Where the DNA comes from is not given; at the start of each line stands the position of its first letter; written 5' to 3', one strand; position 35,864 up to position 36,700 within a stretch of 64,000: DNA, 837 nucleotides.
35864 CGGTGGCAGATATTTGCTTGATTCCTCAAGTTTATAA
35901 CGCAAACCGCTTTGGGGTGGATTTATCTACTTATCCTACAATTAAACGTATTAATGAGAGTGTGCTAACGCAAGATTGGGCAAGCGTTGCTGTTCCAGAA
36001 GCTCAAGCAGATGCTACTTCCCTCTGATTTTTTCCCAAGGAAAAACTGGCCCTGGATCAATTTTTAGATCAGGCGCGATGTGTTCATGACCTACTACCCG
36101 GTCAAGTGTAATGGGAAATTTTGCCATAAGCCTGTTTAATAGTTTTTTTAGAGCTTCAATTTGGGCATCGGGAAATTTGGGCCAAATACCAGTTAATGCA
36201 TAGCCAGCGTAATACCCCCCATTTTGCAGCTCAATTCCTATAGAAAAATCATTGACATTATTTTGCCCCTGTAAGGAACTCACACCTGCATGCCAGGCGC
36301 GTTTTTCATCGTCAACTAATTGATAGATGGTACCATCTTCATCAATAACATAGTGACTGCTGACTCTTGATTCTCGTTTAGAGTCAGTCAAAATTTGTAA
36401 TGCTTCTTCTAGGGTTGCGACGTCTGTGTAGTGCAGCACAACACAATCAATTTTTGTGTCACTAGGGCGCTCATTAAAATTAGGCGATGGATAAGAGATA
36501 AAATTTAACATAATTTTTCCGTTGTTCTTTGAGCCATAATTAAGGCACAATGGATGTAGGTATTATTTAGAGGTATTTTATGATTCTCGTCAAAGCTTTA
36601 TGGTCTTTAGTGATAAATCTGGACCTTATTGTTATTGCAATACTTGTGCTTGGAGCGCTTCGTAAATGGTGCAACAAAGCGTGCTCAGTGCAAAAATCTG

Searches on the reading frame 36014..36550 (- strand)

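Call 91: search_protein_families(library=ncbifam, proteins=[window:36014-36550:-], max_evalue=0.00001)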
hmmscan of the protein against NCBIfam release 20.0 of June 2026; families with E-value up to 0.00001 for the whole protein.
window:36014-36550:- (178 aa): 1 family
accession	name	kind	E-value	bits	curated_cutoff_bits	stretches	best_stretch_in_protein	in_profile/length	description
NF008758.0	PRK11789.1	equivalog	1.5e-38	132.1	143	1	59-176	72-179/190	1,6-anhydro-N-acetylmuramyl-L-alanine amidase AmpD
